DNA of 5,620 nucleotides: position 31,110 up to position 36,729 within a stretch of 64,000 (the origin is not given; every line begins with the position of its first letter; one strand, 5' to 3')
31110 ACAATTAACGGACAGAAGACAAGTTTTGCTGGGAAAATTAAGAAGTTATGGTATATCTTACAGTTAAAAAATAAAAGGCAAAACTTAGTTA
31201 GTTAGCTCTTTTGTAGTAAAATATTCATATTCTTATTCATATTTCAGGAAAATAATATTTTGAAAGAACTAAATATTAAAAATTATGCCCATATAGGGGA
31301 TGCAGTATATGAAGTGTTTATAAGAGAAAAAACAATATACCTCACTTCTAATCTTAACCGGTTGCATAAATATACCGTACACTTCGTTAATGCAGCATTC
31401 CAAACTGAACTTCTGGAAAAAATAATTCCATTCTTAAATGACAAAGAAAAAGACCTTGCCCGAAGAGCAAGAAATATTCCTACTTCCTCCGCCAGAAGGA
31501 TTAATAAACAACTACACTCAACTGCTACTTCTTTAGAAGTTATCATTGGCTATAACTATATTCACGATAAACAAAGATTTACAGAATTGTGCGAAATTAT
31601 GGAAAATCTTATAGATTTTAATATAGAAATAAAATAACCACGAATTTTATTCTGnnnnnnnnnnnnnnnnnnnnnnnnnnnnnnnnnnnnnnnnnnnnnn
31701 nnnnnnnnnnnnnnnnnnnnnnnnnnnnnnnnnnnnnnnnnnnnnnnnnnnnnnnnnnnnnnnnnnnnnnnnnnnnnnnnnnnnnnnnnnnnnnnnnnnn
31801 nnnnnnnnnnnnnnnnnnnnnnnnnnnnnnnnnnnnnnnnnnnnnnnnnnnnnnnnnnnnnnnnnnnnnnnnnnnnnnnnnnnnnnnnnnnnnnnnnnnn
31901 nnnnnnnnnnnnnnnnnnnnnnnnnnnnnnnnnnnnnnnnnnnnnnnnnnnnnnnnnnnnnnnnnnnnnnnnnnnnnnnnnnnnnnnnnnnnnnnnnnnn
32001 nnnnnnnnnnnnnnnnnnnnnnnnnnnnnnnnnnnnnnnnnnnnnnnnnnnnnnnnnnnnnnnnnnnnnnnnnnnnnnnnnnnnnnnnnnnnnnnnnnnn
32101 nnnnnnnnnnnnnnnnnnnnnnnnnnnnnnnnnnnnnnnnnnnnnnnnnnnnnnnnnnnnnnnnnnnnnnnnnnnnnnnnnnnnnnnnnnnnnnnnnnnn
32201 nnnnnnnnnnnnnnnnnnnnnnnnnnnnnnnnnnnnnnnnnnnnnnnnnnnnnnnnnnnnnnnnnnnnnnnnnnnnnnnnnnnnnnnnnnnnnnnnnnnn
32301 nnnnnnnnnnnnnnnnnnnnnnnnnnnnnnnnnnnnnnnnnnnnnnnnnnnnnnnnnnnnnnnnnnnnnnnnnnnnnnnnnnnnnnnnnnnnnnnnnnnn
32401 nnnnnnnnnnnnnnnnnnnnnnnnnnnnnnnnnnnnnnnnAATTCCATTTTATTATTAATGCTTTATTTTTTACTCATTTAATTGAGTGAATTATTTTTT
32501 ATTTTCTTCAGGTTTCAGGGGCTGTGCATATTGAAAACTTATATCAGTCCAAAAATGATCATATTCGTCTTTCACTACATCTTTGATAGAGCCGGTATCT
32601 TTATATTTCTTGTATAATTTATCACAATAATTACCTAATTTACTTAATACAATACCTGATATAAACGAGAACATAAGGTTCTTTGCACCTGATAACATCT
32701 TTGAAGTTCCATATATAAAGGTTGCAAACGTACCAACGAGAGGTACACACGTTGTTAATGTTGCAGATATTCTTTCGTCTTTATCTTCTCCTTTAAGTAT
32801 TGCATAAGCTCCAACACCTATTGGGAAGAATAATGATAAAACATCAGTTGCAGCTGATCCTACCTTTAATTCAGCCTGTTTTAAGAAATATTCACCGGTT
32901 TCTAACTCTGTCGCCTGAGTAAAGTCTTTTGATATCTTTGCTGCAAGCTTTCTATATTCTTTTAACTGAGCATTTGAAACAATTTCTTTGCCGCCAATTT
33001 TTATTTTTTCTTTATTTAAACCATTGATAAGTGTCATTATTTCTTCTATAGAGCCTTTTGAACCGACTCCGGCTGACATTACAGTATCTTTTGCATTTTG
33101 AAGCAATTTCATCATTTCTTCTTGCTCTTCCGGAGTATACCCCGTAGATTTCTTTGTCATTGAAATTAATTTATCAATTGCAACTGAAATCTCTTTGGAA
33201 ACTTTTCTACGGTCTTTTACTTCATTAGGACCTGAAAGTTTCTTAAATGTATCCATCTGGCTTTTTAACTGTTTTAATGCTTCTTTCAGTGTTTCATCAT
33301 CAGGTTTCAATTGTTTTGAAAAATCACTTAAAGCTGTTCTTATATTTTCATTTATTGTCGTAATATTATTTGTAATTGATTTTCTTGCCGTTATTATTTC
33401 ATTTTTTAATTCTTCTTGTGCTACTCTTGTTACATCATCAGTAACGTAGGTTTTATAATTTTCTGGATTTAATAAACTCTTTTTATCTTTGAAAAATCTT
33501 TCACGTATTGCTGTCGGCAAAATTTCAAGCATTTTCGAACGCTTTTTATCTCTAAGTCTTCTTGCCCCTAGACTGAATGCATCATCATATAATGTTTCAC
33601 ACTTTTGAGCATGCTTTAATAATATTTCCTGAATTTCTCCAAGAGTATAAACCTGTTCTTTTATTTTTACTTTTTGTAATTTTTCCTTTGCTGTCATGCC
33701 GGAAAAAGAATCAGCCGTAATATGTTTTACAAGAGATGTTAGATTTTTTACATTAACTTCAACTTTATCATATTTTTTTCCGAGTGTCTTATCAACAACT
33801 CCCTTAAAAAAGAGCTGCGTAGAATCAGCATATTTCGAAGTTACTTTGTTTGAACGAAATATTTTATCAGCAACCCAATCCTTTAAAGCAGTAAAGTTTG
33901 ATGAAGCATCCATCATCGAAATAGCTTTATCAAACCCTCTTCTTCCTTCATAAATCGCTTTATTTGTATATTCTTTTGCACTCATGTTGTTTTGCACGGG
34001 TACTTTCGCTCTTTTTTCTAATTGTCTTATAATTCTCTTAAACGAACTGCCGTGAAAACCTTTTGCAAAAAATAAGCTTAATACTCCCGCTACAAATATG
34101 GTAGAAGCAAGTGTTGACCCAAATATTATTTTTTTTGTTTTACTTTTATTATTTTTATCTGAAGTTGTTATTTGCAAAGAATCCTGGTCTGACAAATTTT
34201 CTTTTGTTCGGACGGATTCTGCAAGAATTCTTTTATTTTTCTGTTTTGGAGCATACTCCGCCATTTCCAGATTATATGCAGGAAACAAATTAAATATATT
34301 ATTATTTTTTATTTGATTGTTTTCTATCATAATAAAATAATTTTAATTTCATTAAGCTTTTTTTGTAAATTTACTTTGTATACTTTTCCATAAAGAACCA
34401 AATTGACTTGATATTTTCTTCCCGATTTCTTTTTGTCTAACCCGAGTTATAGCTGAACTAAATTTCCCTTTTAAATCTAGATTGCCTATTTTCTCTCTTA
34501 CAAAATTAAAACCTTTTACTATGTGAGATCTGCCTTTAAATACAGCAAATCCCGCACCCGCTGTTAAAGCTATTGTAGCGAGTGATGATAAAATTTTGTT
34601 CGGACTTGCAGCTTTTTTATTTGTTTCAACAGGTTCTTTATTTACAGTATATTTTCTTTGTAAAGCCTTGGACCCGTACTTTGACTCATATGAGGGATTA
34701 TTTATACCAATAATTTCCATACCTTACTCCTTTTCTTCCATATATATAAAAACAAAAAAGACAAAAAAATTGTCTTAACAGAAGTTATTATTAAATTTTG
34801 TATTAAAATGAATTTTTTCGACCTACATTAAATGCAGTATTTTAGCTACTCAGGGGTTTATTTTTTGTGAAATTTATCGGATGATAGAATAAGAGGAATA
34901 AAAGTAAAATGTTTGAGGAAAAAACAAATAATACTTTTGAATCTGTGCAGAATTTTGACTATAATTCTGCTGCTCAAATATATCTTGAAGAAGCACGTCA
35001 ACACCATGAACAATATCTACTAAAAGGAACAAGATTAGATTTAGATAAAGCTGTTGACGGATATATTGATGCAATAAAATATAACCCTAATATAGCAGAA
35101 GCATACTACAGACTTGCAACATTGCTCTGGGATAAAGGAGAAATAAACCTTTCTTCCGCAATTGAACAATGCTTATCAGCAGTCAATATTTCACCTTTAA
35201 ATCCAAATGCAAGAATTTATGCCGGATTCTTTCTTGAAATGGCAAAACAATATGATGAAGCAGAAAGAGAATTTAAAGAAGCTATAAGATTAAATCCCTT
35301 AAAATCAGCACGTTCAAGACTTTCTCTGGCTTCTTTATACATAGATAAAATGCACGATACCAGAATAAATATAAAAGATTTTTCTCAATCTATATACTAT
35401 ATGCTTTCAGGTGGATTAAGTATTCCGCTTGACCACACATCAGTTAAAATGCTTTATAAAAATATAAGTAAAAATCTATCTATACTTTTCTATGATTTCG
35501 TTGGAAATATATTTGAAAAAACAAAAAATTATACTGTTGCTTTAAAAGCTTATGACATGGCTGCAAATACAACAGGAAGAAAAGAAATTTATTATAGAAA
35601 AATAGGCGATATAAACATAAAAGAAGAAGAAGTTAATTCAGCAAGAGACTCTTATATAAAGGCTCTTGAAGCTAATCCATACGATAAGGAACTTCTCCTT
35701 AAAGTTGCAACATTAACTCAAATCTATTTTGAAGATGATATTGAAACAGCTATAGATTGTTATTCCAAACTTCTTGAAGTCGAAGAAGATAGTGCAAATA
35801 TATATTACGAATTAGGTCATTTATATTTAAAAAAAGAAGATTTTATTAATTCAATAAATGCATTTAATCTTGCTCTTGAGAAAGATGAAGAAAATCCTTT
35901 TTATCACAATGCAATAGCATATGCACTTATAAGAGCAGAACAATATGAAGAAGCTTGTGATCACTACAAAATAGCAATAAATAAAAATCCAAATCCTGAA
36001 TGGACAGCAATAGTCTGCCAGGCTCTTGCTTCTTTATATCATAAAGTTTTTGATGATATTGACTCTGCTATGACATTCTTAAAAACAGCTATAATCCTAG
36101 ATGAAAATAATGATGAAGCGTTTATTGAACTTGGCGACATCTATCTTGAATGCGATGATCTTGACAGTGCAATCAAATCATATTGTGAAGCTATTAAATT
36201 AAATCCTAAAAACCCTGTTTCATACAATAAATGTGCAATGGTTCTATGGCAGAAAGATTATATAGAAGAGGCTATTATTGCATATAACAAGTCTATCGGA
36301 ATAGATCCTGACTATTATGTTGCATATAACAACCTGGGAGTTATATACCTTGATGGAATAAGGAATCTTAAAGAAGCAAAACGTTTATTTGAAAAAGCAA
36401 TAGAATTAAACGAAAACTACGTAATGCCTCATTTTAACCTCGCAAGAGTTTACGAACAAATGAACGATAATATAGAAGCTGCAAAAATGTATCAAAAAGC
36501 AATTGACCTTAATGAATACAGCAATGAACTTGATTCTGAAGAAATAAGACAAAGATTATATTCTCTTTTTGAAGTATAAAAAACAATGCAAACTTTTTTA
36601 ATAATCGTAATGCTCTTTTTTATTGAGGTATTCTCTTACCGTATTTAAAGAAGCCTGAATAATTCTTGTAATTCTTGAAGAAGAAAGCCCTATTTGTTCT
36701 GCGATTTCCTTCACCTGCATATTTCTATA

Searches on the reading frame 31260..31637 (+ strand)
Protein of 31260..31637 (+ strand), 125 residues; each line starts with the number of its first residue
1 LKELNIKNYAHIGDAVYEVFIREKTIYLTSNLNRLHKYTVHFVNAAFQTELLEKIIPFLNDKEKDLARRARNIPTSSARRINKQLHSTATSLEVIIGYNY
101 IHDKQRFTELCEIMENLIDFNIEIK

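Call 51: search_protein_families(library=pfam, proteins=[window:31260-31637:+])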
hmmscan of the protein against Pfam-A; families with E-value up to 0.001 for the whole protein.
window:31260-31637:+ (125 aa): 1 family
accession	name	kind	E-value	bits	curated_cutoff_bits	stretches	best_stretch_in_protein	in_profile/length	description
PF00636.31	Ribonuclease_3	-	3.3e-14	53.9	27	1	9-103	3-101/102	Ribonuclease III domain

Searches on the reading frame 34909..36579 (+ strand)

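Call 24: search_protein_families(library=pfam, proteins=[window:34909-36579:+])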
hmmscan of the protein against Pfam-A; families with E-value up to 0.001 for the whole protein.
window:34909-36579:+ (556 aa): 21 families
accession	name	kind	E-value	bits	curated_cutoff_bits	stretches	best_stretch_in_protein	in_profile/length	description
PF13414.12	TPR_11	-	1e-39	134.4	26.8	4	409-449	1-41/42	TPR repeat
PF07719.23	TPR_2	-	1.2e-37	125.3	27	2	331-362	2-33/34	Tetratricopeptide repeat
PF13181.12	TPR_8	-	3.7e-34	114.4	25.7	3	403-435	2-34/34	Tetratricopeptide repeat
PF13431.12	TPR_17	-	4e-31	105.1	24.4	1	493-524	1-32/34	Tetratricopeptide repeat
PF00515.34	TPR_1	-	8.1e-29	98.7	27.8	2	508-536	4-32/34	Tetratricopeptide repeat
PF13428.12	TPR_14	-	1.8e-23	81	23.5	0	99-131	1-33/44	Tetratricopeptide repeat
PF13432.12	TPR_16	-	1.9e-22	79.8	32.7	0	300-357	1-58/65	Tetratricopeptide repeat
PF13424.12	TPR_12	-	6.6e-22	77.9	30.1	1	471-534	4-74/77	Tetratricopeptide repeat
PF14559.12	TPR_19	-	1.2e-19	70.8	25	0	383-424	6-47/68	Tetratricopeptide repeat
PF13176.12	TPR_7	-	1e-15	56.8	27.9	0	509-534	3-28/36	Tetratricopeptide repeat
PF23914.1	TPR_CcmH_CycH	-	1.7e-14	54.4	42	1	232-325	56-150/158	Cytochrome c-type biogenesis protein H TPR domain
PF13174.12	TPR_6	-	3.7e-09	37.1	26.3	0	336-362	6-32/33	Tetratricopeptide repeat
PF25063.1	ARM_TT21_C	-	6.7e-08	33.1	35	0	316-469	41-197/209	Tetratricopeptide repeat protein 21 C-terminal ARM domain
PF09976.15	TPR_21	-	1e-07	32.4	25.5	0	337-431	83-175/193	Tetratricopeptide repeat-like domain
PF25064.1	ARM_TT21_5th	-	1.8e-07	31.9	27.8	0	42-126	14-99/117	TT21 fifth ARM repeats domain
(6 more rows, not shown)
